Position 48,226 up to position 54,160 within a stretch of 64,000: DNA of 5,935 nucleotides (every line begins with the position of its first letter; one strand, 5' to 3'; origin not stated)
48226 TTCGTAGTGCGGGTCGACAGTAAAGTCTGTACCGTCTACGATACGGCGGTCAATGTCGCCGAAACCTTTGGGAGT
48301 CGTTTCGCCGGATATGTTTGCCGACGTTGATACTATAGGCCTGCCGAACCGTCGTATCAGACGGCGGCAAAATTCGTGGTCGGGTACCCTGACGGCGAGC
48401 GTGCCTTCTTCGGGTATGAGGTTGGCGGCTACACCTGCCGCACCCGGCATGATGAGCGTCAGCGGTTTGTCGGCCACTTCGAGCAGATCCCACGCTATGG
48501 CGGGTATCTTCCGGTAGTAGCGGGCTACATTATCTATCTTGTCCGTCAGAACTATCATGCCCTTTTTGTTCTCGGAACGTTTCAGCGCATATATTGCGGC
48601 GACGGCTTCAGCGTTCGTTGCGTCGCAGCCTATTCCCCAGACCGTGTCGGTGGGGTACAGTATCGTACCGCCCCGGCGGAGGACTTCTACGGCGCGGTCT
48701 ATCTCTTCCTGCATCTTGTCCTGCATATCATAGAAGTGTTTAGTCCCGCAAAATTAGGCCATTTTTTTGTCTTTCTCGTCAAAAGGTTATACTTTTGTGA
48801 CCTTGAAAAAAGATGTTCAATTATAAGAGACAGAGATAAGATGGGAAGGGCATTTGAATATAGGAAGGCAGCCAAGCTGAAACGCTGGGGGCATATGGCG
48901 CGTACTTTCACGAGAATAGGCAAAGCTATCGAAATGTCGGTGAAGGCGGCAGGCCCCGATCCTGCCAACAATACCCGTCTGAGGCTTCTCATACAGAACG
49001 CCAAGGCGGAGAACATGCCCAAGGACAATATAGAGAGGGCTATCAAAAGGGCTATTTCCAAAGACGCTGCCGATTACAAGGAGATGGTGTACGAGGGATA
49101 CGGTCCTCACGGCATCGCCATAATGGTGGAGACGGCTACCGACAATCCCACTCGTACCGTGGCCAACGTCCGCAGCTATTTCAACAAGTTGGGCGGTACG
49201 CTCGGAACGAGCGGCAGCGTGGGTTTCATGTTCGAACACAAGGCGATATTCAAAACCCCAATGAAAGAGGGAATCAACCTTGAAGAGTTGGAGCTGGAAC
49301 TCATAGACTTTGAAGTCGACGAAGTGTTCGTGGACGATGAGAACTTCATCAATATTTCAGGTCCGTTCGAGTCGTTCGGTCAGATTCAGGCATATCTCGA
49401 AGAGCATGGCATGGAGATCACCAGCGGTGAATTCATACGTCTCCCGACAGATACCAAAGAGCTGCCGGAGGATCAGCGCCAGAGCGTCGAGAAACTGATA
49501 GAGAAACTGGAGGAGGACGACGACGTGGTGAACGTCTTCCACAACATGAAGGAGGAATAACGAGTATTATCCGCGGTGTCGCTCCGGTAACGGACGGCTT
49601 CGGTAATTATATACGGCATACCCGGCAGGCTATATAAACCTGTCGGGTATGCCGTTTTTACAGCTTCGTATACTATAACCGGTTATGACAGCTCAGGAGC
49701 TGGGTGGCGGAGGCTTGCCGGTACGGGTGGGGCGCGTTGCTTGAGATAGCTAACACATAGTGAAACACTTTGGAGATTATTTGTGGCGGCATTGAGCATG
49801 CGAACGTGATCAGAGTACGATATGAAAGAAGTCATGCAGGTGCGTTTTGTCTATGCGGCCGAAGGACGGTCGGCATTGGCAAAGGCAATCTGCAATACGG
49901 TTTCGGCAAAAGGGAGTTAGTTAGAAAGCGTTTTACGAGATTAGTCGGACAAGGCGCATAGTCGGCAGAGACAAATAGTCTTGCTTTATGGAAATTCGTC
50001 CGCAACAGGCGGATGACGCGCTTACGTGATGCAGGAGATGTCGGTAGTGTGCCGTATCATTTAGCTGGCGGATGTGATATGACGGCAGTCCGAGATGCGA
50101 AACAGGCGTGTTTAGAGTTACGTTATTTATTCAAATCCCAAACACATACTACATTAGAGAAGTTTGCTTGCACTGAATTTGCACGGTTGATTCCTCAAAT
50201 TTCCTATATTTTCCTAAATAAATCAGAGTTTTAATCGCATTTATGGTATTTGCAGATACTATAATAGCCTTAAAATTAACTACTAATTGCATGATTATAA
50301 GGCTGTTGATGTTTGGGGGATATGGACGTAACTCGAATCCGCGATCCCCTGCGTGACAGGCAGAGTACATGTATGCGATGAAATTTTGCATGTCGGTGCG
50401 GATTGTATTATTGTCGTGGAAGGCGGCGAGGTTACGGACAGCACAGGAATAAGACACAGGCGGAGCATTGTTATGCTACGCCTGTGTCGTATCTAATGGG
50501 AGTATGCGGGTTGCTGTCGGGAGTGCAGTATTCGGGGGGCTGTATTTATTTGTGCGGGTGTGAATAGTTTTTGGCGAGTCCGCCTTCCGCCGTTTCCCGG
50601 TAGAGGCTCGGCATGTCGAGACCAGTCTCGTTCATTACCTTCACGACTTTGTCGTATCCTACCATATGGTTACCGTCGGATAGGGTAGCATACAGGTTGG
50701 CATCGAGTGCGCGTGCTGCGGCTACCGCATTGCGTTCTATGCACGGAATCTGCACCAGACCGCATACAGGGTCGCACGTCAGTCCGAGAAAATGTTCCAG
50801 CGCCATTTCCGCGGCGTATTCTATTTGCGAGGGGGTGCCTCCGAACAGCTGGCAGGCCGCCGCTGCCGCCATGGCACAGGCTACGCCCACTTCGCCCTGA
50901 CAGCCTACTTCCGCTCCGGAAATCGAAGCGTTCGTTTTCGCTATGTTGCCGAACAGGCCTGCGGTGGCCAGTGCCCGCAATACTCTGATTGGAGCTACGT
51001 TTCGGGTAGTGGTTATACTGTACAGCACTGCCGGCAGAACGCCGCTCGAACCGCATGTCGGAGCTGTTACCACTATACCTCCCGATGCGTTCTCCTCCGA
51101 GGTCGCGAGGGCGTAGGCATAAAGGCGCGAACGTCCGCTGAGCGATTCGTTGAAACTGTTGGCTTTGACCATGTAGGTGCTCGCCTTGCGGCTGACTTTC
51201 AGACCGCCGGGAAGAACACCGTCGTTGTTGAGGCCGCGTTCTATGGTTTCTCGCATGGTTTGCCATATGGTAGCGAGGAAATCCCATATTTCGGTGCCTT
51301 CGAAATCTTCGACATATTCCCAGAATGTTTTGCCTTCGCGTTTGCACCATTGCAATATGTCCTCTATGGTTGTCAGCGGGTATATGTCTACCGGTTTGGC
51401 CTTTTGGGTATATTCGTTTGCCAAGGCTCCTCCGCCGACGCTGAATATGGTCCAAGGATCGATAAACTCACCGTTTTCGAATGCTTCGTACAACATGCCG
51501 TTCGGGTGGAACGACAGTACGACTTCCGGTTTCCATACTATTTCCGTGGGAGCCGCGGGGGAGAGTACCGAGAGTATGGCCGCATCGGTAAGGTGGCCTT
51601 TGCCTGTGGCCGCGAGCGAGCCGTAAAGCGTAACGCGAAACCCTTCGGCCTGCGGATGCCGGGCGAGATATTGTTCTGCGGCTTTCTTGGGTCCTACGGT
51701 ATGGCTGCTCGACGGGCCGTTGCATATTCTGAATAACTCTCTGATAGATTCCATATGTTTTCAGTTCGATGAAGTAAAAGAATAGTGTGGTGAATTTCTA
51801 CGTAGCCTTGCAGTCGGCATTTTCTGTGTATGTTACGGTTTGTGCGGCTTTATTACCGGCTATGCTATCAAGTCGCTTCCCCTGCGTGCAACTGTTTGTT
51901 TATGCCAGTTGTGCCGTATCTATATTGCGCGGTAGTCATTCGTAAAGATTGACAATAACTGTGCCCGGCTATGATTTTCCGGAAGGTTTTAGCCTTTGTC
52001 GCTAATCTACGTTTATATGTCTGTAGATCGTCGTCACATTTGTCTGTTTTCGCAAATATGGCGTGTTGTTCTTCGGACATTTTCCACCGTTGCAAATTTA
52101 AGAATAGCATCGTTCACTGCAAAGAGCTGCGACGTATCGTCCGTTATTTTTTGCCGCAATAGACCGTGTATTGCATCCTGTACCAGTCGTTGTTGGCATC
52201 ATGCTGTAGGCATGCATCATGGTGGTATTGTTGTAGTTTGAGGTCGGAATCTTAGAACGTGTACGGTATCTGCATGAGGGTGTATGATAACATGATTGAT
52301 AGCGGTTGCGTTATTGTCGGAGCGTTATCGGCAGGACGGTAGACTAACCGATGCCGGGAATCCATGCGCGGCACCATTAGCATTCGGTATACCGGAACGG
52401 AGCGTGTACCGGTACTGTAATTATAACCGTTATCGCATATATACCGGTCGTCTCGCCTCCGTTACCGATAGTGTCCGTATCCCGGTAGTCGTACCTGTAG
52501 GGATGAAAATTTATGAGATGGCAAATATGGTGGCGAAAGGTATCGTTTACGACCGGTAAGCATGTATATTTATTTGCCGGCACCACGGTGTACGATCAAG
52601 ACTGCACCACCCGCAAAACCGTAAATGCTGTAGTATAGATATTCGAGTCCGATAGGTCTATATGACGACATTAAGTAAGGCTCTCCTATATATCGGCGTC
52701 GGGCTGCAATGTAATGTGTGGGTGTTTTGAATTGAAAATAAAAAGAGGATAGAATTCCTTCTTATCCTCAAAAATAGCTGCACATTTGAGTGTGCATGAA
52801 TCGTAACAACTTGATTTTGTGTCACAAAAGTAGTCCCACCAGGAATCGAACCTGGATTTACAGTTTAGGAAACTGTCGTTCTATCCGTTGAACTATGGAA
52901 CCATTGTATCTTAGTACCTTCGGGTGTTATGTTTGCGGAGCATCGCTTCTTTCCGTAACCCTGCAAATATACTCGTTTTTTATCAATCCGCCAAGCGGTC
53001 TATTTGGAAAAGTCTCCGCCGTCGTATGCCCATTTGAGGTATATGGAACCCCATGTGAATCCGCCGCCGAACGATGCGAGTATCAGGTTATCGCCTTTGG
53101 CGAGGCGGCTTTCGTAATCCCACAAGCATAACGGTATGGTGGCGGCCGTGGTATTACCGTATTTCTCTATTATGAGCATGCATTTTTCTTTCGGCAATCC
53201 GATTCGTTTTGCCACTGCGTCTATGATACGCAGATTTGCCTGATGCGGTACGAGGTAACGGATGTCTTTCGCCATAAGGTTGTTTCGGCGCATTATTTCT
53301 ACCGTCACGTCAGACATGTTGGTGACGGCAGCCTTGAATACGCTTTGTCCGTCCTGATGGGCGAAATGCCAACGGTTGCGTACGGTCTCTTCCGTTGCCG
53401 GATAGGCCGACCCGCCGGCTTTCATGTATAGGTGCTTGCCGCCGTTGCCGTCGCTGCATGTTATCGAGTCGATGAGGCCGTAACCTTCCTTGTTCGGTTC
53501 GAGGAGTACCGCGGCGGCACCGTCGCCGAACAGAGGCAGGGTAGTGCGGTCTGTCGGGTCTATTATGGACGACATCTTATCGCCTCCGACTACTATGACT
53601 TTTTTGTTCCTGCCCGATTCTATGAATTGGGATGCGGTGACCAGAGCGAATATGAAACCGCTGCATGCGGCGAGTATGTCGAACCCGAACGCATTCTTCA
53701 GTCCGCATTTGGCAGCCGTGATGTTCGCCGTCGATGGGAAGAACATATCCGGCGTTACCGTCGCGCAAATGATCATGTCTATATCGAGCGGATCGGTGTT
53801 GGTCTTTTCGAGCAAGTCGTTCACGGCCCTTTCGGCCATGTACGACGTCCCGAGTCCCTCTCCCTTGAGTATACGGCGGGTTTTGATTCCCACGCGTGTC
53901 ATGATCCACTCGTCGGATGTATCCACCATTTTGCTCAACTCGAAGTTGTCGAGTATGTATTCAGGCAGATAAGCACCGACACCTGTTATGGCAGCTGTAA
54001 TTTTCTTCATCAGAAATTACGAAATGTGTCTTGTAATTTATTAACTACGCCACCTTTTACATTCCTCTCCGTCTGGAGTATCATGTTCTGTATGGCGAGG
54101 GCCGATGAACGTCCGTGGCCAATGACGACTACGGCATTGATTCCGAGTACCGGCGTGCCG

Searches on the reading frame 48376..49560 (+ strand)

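Call 88: search_protein_families(library=pfam, proteins=[window:48376-49560:+], max_evalue=0.001)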
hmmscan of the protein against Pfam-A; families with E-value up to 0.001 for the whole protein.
window:48376-49560:+ (394 aa): 2 families
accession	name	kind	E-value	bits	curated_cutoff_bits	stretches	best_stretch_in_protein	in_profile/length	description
PF01709.26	Transcrip_reg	-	2.7e-50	170.6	27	1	234-391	1-160/160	TACO1/YebC second and third domain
PF20772.2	TACO1_YebC_N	-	1.4e-23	83.5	36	1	159-226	2-70/73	TACO1/YebC protein N-terminal domain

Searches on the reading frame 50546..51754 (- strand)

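Call 88: search_protein_families(library=pfam, proteins=[window:50546-51754:-], max_evalue=0.001)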
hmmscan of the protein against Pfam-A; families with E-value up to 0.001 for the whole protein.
window:50546-51754:- (402 aa): 2 families
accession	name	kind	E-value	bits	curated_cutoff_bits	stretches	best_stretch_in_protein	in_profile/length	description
PF03313.21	SDH_alpha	-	3.8e-78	263.2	26.4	1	152-394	22-260/260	Serine dehydratase alpha chain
PF03315.21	SDH_beta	-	1.4e-25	90.9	26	2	3-72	1-76/155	Serine dehydratase beta chain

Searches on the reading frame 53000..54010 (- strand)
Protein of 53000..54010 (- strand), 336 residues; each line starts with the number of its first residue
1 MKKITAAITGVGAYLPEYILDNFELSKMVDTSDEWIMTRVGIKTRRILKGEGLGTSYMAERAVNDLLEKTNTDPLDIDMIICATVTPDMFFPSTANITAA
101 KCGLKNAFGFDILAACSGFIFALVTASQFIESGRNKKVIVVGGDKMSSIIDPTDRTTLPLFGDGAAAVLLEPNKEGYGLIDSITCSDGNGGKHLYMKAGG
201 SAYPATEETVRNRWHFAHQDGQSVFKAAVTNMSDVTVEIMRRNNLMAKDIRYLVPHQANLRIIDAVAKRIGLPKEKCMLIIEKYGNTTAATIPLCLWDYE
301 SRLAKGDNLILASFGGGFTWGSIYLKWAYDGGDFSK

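Call 89: search_protein_families(library=pfam, proteins=[window:53000-54010:-], max_evalue=0.001)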
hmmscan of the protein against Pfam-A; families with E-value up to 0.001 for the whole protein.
window:53000-54010:- (336 aa): 4 families
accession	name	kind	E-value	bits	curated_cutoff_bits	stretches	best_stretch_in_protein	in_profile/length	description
PF08541.16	ACP_syn_III_C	-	1.2e-31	109.1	26.6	1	241-327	2-90/90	3-Oxoacyl-[acyl-carrier-protein (ACP)] synthase III C terminal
PF08545.16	ACP_syn_III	-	3.1e-28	97.9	24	1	110-188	1-80/80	3-Oxoacyl-[acyl-carrier-protein (ACP)] synthase III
PF00108.29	Thiolase_N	-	2.4e-08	34.1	26.4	1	54-149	22-118/260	Thiolase, N-terminal domain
PF08392.18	FAE1_CUT1_RppA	-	0.00026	20.8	27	1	59-173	87-206/290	FAE1/Type III polyketide synthase-like protein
